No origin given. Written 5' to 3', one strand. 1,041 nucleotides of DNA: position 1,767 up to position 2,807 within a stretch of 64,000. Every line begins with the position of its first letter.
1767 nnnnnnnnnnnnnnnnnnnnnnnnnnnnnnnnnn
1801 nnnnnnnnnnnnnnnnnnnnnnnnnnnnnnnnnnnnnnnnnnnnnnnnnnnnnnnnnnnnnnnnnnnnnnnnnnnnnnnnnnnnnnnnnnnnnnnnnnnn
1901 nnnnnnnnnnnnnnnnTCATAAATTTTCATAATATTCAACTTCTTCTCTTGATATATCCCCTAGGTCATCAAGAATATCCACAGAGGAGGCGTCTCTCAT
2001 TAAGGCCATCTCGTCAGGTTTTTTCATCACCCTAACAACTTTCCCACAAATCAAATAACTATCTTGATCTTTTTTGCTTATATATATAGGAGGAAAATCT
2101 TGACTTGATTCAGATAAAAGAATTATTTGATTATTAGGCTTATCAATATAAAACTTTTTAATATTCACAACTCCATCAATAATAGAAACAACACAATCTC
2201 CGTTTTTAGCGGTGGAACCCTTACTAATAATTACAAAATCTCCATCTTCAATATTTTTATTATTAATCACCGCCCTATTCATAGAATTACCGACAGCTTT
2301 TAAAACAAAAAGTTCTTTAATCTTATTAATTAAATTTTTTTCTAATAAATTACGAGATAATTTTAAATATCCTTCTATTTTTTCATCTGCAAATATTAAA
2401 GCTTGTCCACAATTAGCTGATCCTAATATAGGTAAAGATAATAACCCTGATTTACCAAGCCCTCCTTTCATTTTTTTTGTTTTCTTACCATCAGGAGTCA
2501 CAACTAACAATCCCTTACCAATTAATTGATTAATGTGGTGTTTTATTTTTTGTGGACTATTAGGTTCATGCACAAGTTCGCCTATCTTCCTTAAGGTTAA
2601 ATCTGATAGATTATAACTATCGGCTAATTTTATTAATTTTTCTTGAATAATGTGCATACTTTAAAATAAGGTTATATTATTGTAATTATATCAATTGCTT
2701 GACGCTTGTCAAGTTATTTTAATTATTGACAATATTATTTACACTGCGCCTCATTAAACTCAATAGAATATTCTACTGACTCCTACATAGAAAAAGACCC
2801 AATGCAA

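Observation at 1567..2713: LexA-type self-cleaving repressor with an acidic tail, translationally coupled to a MazF toxin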

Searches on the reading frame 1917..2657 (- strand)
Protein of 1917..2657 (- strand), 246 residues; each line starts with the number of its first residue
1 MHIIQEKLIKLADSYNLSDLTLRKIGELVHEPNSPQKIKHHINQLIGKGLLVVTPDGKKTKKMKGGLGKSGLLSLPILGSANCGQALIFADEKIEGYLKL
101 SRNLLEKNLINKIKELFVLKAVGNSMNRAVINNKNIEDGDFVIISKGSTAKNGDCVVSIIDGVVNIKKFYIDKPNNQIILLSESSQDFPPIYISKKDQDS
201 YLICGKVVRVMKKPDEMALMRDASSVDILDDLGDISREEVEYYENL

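Call 3: search_protein_families(library=pfam, proteins=[window:1917-2657:-], max_evalue=1)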
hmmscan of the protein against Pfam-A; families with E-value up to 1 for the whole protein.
window:1917-2657:- (246 aa): 1 family
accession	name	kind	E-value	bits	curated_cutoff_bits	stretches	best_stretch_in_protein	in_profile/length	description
PF00717.28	Peptidase_S24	-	2e-18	66.6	23.3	1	76-208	1-116/116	Peptidase S24-like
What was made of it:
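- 1917..2657 (-): lexA-like gene, 246 aa: winged-helix DNA-binding domain, S24 self-cleaving domain and C-terminal tail; proposed antitoxin. Peptidase_S24 2e-18 (call 3).
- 2034..2432 (-): Peptidase S24 domain (residues 76-208) with Ser125 (nt 2283-2285) and Lys167 (nt 2157-2159). Pfam match (call 3).
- On LexA / S24 self-cleaving repressors: Pfam PF00717 at 2e-18, 66.6 bits against a cut-off of 23.3 (call 3).
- Checked: Pfam Peptidase_S24 matches at E 2e-18 over residues 76-208 (call 3).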

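Call 4: search_protein_families(library=ncbifam, proteins=[window:1917-2657:-], max_evalue=1)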
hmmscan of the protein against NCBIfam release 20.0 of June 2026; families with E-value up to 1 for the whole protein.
window:1917-2657:- (246 aa): 4 families
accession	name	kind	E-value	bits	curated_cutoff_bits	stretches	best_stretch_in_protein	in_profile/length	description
TIGR00498.1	lexA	equivalog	5.2e-23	81.7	110.95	1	32-213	37-201/203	transcriptional repressor LexA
NF007621.2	PRK10276.1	subfamily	6.8e-13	48.7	110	1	105-211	18-114/115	translesion error-prone DNA polymerase V autoproteolytic subunit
NF051876.1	transXXX_HumD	equivalog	0.027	14.4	120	1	105-186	17-91/129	HumD family translesion DNA polymerase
NF007833.0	PRK10545.1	equivalog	0.17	11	367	1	170-236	28-90/289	excinuclease Cho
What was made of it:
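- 1917..2657 (-): TIGR00498 lexA 81.7 bits, below cut-off (call 4).
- On LexA / S24 self-cleaving repressors: 81.7 bits against a cut-off of 110.95 (call 4).
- Closest known: LexA, the SOS repressor. Different: It scores below the NCBIfam LexA equivalog cut-off (call 4).
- Checked: NCBIfam lexA TIGR00498 scores 81.7 bits over residues 32-213, below its 110.95 cut-off (call 4).
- The protein scores below the NCBIfam LexA equivalog cut-off (call 4).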

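Call 5: find_homologous_proteins(query=window:1917-2657:-, max_evalue=0.001)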
Query window:1917-2657:- (246 aa): 757 proteins with E <= 0.001 among 1564 candidates; the best 120 are listed.
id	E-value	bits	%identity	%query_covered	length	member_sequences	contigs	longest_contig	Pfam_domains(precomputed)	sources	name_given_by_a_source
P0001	4.1e-153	525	100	100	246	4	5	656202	PF00717.29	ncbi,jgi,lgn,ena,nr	ncbi:MAG TPA: S24 family peptidase [Candidatus Pacearchaeota archaeon]|nr:S24 family peptidase [Cand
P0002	6.5e-140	482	91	100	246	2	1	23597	PF00717.29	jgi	jgi:repressor LexA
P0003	6.6e-135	466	87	100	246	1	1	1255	PF00717.29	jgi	jgi:SOS-response transcriptional repressor LexA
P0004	1.6e-133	461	87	100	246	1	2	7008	PF00717.29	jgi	-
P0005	3.5e-133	460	88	100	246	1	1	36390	PF00717.29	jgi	jgi:repressor LexA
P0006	8.5e-133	459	88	100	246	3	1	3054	PF00717.29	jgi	jgi:repressor LexA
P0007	8.7e-129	446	84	100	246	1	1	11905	PF00717.29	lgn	-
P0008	3.3e-127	441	85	100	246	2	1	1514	PF00717.29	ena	-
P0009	2.1e-126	438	83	100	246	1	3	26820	PF00717.29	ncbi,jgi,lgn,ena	ncbi:MAG: S24 family peptidase [Candidatus Paceibacterota bacterium]|jgi:repressor LexA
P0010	3.6e-123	427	84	100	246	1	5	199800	PF00717.29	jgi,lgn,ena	-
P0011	3.9e-119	414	80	100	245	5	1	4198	PF00717.29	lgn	-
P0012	3.8e-116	404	79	100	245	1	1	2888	PF00717.29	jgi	jgi:SOS-response transcriptional repressor LexA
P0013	7.4e-115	400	78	100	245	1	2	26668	PF00717.29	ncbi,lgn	ncbi:MAG: S24 family peptidase [Minisyncoccales bacterium]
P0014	1.9e-113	396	76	100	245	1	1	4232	PF00717.29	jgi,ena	-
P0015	7.6e-109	381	74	100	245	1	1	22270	PF00717.29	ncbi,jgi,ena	ncbi:MAG: S24 family peptidase [Candidatus Paceibacterota bacterium]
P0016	6.1e-107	374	73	100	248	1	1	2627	PF00717.29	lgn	-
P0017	2.9e-106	372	71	100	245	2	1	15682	PF00717.29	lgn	-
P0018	1.9e-105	369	71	100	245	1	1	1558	PF00717.29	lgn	-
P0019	6.3e-102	358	68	100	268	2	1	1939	PF00717.29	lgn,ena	-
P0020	2.1e-101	356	68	100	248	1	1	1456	PF00717.29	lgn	-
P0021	1.1e-100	354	67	100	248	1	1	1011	PF00717.29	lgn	-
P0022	3.0e-99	349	68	100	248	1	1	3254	PF00717.29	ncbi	-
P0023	9.5e-99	348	70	100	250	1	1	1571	PF00717.29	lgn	-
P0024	2.3e-98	346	68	100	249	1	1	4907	PF00717.29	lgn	-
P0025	3.2e-97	343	65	100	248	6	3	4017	PF00717.29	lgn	-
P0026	1.9e-96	340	65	100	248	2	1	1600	PF00717.29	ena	-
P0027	3.3e-96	339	67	100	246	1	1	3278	PF00717.29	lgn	-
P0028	6.7e-96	338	66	100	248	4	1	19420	PF00717.29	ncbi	ncbi:MAG: S24 family peptidase [Patescibacteria group bacterium]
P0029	3.1e-90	320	63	100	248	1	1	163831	PF00717.29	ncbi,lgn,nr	ncbi:MAG: S24 family peptidase [Patescibacteria group bacterium]|nr:S24 family peptidase [Patescibac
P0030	2.2e-89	317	64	100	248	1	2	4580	PF00717.29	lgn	-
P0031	4.0e-89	316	64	100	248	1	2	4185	PF00717.29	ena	-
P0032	4.1e-89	316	62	100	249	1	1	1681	PF00717.29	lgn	-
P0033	7.3e-89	315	63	100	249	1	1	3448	PF00717.29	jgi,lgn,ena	-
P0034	6.7e-88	312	62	100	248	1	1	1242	PF00717.29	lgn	-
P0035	8.7e-88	312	62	99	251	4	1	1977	PF00717.29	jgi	jgi:SOS-response transcriptional repressors (RecA-mediated autopeptidases)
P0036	9.1e-88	312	60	100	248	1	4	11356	PF00717.29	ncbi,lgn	-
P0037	1.8e-87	311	61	100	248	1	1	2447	PF00717.29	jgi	-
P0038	2.4e-87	310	60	100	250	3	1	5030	PF00717.29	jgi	jgi:repressor LexA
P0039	2.4e-87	310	62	100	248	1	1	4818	PF00717.29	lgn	-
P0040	2.6e-87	310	62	100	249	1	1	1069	PF00717.29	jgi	-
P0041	4.9e-87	309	62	100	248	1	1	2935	PF00717.29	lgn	-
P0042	7.8e-87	309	61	100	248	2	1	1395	PF00717.29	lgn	-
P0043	1.1e-86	308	60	100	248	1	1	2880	PF00717.29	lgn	-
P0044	3.8e-86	306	57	100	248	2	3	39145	PF00717.29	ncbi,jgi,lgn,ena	-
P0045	4.2e-86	306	60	100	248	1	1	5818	PF00717.29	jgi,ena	-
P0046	4.9e-86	306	59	100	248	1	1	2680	PF00717.29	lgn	-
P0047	4.3e-85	303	58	100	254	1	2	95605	PF00717.29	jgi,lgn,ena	-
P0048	5.0e-85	303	60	100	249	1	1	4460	PF00717.29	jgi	jgi:SOS-response transcriptional repressor LexA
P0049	6.5e-85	302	58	100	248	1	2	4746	PF00717.29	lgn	-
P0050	9.9e-85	302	60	100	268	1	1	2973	PF00717.29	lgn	-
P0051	1.0e-84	302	61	99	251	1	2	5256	PF00717.29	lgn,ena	-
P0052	2.3e-84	300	60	100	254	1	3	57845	PF00717.29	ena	-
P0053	2.9e-84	300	59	100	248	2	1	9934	PF00717.29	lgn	-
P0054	3.0e-84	300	63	90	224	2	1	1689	PF00717.29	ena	-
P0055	6.2e-84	299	59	100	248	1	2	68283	PF00717.29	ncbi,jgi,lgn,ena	ncbi:MAG: S24 family peptidase [Patescibacteria group bacterium]|jgi:repressor LexA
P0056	6.3e-84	299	58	100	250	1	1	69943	PF00717.29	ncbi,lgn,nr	ncbi:MAG: S24 family peptidase [Patescibacteria group bacterium]|nr:S24 family peptidase [Patescibac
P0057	1.4e-83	298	60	100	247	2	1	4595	PF00717.29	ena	-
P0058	1.4e-83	298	58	100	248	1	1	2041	PF00717.29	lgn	-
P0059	1.5e-83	298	59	100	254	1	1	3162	PF00717.29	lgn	-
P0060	2.5e-83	297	59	100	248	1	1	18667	PF00717.29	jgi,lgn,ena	-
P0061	4.2e-83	296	58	100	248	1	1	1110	PF00717.29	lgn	-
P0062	4.3e-83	296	55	100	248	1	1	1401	PF00717.29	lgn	-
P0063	6.2e-83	296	59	100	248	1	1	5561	PF00717.29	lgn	-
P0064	9.4e-83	295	58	100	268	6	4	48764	PF00717.29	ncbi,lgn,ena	-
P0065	2.4e-82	294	60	100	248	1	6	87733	PF00717.29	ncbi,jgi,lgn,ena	-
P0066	2.5e-82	294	58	100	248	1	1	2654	PF00717.29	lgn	-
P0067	4.9e-82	293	56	100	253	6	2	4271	PF00717.29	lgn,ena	-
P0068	9.1e-82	292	58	100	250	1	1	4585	PF00717.29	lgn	-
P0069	9.6e-82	292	57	100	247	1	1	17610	PF00717.29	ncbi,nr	ncbi:MAG: hypothetical protein HZC26_02285 [Candidatus Magasanikbacteria bacterium]|nr:hypothetical 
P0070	2.9e-81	290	57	100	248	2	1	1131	PF00717.29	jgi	jgi:SOS-response transcriptional repressor LexA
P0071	3.1e-81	290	57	100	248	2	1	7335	PF00717.29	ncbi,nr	ncbi:S24 family peptidase [Patescibacteria group bacterium]|nr:S24 family peptidase [Patescibacteria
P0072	3.2e-81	290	57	100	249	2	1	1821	PF00717.29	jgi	-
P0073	3.8e-81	290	58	100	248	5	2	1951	PF00717.29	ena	-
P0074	8.3e-81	289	58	100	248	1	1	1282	PF00717.29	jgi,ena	-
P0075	2.5e-80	287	63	91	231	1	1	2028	PF00717.29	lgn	-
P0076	2.5e-80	287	56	100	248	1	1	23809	PF00717.29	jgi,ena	-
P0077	3.4e-80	287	56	100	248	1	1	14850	PF00717.29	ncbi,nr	ncbi:MAG: hypothetical protein MUD10_01520 [Candidatus Pacebacteria bacterium]|nr:hypothetical prote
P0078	5.2e-80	286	55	100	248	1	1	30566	PF00717.29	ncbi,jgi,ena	ncbi:MAG: S24 family peptidase [Candidatus Paceibacterota bacterium]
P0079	8.2e-80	286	57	100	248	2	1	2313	PF00717.29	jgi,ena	-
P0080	1.1e-79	285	58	100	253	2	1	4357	PF00717.29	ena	-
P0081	1.9e-79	284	54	100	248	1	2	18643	PF00717.29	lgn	-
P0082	4.5e-79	283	56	100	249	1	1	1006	PF00717.29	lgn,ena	-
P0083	4.5e-79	283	58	100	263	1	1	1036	PF00717.29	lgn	-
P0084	1.0e-78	282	56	100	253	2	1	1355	PF00717.29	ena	-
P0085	1.0e-78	282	55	100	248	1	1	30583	PF00717.29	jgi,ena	-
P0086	1.2e-78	282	57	100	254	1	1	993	PF00717.29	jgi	jgi:SOS-response transcriptional repressor LexA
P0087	1.3e-78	282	56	100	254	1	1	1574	PF00717.29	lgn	-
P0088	2.3e-78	281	56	100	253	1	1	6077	PF00717.29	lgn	-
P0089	2.4e-78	281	63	88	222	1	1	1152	PF00717.29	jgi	jgi:repressor LexA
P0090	3.0e-78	280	55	100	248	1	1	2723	PF00717.29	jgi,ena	-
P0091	3.2e-78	280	56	100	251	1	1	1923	PF00717.29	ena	-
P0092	5.7e-78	280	56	100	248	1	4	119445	PF00717.29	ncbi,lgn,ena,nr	ncbi:MAG: Uncharacterized protein G01um101418_107 [Parcubacteria group bacterium Gr01-1014_18]|nr:MA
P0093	6.4e-78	279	55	100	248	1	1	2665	PF00717.29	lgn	-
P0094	7.9e-78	279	56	100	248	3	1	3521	PF00717.29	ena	-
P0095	1.1e-77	279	57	100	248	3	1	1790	PF00717.29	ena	-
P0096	1.5e-77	278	57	100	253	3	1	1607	PF00717.29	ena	-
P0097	1.7e-77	278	56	100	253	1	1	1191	PF00717.29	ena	-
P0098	5.0e-77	276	55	100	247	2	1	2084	PF00717.29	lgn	-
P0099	5.2e-77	276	56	100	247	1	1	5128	PF00717.29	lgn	-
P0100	6.1e-77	276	55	100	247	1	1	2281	PF00717.29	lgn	-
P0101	8.7e-77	276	56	100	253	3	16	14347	PF00717.29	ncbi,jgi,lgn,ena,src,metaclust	metaclust:\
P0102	9.5e-77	276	56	100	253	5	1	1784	PF00717.29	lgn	-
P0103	1.0e-76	275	56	100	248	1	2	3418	PF00717.29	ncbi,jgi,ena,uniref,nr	ncbi:MAG: hypothetical protein COU81_02585 [Candidatus Portnoybacteria bacterium CG10_big_fil_rev_8_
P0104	1.2e-76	275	57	99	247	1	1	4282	PF00717.29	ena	-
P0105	1.3e-76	275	59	94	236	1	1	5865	PF00717.29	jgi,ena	-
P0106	1.4e-76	275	56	100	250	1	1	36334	PF00717.29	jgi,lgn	jgi:SOS-response transcriptional repressor LexA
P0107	2.1e-76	274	55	100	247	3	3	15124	PF00717.29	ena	-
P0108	2.3e-76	274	56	100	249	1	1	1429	PF00717.29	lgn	-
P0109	3.3e-76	274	58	100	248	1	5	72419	PF00717.29,PF01726.23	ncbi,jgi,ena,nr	ncbi:hypothetical protein BK004_01880 [bacterium CG10_46_32]|nr:MAG: hypothetical protein BK004_0188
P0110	3.8e-76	274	55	100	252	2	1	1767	PF00717.29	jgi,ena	-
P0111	4.3e-76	273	56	100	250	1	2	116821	PF00717.29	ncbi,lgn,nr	ncbi:MAG: S24 family peptidase [Patescibacteria group bacterium]|nr:S24 family peptidase [Patescibac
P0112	4.6e-76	273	54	100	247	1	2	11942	PF00717.29,PF01726.23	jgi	-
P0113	5.9e-76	273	56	100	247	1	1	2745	PF00717.29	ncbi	-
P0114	8.1e-76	273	57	98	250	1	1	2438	PF00717.29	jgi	jgi:SOS-response transcriptional repressor LexA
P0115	1.9e-75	271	55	100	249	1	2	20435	PF00717.29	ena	-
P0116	3.1e-75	271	54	100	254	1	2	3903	PF00717.29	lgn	-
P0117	4.1e-75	270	56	100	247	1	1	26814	PF00717.29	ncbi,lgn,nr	ncbi:MAG: S24 family peptidase [bacterium]|nr:S24 family peptidase [bacterium]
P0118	5.4e-75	270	56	96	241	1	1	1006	PF00717.29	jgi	jgi:SOS-response transcriptional repressor LexA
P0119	7.0e-75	269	55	100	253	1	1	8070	PF00717.29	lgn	-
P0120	1.4e-74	268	54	100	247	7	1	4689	PF00717.29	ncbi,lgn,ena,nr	ncbi:MAG: hypothetical protein CO042_04195 [Parcubacteria group bacterium CG_4_9_14_0_2_um_filter_41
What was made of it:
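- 1917..2657 (-): More than 750 Patescibacteria homologs (call 5).
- On LexA / S24 self-cleaving repressors: Pfam LexA_DNA_bind does not match this protein (call 3), although it is on record for two homologs (call 5).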

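Call 8: find_related_loci(query=A1, collection=genome_contigs, flank=4000)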
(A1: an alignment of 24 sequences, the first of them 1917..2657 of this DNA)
Query A1 (246 aa) in genome_contigs; peptide patterns used: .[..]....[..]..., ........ (x = any residue, [..] = any of these).
303 stretches matched a pattern; 267 encode a relative of the query (tblastn E <= 1e-3); the best 80 are kept; 80 distinct loci.
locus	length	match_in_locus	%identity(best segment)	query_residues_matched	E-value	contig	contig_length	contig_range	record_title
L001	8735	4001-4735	80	1-246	5e-127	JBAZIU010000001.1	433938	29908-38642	MAG: Candidatus Paceibacterota bacterium isolate SO_2017_LW4_102 scaffold_54_c1_LW137-91_2017, whole genome shotgun sequ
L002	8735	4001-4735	78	1-246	2e-122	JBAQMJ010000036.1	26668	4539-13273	MAG: Minisyncoccales bacterium isolate MFD12067_ilm_asm_bin20 k127_57557, whole genome shotgun sequence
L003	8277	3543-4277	74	1-246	3e-117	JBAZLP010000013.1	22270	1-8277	MAG: Candidatus Paceibacterota bacterium isolate SO_2017_LW4_171 scaffold_4702_c1_LW137-91_2017, whole genome shotgun se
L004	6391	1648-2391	65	1-246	4e-99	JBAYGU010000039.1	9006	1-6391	MAG: Candidatus Buchananbacteria bacterium isolate SO_2016_GW1_132 scaffold14390_OW334_2016, whole genome shotgun sequen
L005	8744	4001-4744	66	1-246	2e-92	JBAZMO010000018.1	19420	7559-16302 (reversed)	MAG: Patescibacteria group bacterium isolate SO_2017_LW4_45 scaffold_5583_c1_LW137-91_2017, whole genome shotgun sequenc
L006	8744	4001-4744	58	1-246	1e-89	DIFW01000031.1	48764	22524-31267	MAG TPA_asm: Patescibacteria group bacterium UBA5738 UBA5738_contig_9754, whole genome shotgun sequence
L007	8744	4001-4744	60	1-246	1e-88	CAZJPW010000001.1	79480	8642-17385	MAG TPA_asm: uncultured Candidatus Saccharibacteria bacterium isolate binchicken_co330_86 genome assembly, contig: NODE_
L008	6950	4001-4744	58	1-246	2e-88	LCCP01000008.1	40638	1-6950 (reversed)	MAG: Parcubacteria group bacterium GW2011_GWC2_42_12 UU95_C0008, whole genome shotgun sequence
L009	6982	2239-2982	57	1-246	2e-87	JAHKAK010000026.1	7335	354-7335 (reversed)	MAG: Patescibacteria group bacterium isolate Undefined_mixed_planktonic.mb.35 Undefined_mixed_pl.mb.35_k141_297664, whol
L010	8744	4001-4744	57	1-246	3e-87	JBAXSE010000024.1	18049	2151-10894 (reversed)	MAG: Candidatus Falkowbacteria bacterium isolate ELA601 MAG601_24, whole genome shotgun sequence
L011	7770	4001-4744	56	1-246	1e-86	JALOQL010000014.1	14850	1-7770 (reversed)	MAG: Candidatus Paceibacterota bacterium isolate Prado154 scaffold_6596, whole genome shotgun sequence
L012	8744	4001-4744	55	1-246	1e-86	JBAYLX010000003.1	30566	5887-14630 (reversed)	MAG: Candidatus Paceibacterota bacterium isolate SO_2016_LW1_25 scaffold01231_LW64-88_2016, whole genome shotgun sequenc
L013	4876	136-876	58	1-246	4e-86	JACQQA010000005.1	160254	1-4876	MAG: Candidatus Magasanikbacteria bacterium isolate NC_groundwater_1321_Ag_S-0.2um_45_150 S_p2_S4_coassembly_k141_159721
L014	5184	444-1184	56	1-246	6e-86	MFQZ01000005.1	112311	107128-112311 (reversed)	MAG: Candidatus Magasanikbacteria bacterium RIFOXYC2_FULL_42_28 rifoxyc2_full_scaffold_262, whole genome shotgun sequenc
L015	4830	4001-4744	58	1-246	2e-85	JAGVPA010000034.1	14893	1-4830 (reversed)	MAG: bacterium isolate DeMMO3_36 c_000000075042, whole genome shotgun sequence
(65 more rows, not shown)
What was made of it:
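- The association is kept across lineages down to about 47% identity (call 8).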

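Call 32: predict_structure(alignment_id=A1)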
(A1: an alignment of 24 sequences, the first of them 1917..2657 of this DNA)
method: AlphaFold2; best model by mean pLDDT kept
length: 246 residues; sequences in the alignment: 24
mean_pLDDT: 79.8   pTM: 0.69
mean pLDDT of the five models: 79.8, 79.1, 78.5, 76.4, 75.7
residues with pLDDT >= 90: 27; 70-90: 171; 50-70: 45; < 50: 3
segments of 3 or more residues with pLDDT < 50: none
pLDDT, mean of each block of 10 residues (from residue 1): 83 88 90 88 80 77 74 82 56 75 85 86 79 86 84 85 81 92 83 82 81 77 64 66 70
secondary structure, 60 per line:
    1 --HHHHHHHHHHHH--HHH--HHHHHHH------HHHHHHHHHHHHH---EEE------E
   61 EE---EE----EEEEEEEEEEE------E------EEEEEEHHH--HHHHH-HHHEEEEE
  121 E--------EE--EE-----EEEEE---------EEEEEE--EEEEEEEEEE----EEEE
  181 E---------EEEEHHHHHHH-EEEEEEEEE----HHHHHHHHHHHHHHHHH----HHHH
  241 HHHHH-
elements in order: H3-14 H22-28 H35-47 E51-53 E60-62 E72-82 E96-101 H107-111 E116-121 E141-145 E155-160 E163-172 E177-181 E191-194 H195-201 E203-211 H216-232 H237-245
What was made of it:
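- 1917..2657 (-): AlphaFold model mean pLDDT 79.8 (call 32).
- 2463..2657 (-): N-terminal winged helix-turn-helix, about residues 1-65. Model helices 3-14, 22-28, 35-47 and strands 51-53, 60-62 (call 32).
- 1920..2018 (-): C-terminal tail, residues 214-246 (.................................): proposed portable MazF-neutralising module. Two helices at pLDDT 64-70 (call 32).
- Checked: AlphaFold predicts two helices at lower confidence (pLDDT 64-70), so 'disordered' is not established (call 32).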
